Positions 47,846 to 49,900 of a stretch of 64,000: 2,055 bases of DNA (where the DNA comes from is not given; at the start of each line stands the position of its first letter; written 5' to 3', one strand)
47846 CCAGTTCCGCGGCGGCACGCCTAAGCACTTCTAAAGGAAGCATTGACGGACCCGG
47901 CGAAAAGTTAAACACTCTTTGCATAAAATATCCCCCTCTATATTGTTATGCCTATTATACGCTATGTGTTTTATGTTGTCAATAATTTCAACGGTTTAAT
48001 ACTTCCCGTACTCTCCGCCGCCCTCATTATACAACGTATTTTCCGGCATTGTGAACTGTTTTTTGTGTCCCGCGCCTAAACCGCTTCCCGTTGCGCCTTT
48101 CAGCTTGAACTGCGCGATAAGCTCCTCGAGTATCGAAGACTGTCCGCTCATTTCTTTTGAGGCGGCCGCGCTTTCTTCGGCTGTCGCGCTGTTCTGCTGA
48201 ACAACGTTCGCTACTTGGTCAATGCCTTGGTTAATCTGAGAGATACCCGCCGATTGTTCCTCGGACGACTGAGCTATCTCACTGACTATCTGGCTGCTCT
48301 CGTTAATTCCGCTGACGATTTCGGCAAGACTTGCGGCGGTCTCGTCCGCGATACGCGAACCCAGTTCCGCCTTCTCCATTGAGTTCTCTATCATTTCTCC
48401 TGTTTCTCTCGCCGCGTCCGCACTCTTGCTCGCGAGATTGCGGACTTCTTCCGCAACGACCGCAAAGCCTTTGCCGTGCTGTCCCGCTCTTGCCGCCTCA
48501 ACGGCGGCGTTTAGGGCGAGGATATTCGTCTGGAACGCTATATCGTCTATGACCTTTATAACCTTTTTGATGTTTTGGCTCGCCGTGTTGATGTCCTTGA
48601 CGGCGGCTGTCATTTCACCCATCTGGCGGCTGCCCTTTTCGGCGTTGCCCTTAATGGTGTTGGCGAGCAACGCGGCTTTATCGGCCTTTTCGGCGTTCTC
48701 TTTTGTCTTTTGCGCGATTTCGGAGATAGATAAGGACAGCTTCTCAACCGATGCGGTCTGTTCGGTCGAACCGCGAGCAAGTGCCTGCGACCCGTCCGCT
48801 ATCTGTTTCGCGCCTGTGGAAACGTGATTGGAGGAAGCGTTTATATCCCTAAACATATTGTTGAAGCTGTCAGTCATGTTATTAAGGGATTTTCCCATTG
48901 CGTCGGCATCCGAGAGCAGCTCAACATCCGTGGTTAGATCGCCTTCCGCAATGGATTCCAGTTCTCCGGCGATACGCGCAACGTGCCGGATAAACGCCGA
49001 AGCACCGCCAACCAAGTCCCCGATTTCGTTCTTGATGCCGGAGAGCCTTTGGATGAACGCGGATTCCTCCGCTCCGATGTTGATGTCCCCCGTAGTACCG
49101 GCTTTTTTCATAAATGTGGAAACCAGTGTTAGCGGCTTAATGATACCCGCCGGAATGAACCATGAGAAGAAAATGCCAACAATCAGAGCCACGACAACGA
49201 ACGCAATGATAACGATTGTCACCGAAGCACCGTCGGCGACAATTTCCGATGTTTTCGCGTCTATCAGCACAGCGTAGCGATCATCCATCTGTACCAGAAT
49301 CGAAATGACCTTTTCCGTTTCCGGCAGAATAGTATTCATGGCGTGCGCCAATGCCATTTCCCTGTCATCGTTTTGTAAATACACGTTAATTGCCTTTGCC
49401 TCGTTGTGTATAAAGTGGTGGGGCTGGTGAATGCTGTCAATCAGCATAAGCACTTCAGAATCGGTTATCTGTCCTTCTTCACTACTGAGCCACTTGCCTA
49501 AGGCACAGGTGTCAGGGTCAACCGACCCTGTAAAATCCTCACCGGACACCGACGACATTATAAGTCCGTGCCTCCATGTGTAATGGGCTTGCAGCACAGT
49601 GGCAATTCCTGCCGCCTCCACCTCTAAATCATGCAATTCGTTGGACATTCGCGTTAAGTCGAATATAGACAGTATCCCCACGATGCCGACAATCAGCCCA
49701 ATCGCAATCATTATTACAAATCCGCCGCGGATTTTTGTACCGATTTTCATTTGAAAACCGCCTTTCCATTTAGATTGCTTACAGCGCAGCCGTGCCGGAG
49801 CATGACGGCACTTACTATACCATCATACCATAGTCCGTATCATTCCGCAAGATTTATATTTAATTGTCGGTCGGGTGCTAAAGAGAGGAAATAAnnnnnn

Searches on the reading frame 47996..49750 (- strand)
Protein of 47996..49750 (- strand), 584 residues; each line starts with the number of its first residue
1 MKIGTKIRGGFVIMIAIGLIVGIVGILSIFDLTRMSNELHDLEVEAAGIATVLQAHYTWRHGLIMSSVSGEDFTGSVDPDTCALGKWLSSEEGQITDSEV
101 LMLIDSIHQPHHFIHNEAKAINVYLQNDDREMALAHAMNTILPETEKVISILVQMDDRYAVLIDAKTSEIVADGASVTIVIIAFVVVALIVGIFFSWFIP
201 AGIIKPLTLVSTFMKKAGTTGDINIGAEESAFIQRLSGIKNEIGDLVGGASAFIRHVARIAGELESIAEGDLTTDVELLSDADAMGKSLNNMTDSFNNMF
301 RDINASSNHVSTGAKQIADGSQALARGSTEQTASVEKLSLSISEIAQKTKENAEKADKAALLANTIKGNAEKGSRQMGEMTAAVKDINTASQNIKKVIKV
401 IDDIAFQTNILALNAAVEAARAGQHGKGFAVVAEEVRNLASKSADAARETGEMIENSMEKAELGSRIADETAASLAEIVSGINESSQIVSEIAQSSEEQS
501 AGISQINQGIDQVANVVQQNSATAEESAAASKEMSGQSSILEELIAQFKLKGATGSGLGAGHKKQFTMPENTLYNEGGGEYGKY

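Call 68: search_protein_families(library=pfam, proteins=[window:47996-49750:-], max_evalue=0.00001)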
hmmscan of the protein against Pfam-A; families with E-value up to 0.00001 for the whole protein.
window:47996-49750:- (584 aa): 2 families
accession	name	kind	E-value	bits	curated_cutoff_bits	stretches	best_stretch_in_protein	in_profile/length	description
PF00015.26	MCPsignal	-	1e-49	169.1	34.6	1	362-516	3-171/172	Methyl-accepting chemotaxis protein (MCP) signalling domain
PF13682.11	CZB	-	3.6e-07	30.9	29.4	1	56-121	1-63/64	Chemoreceptor zinc-binding domain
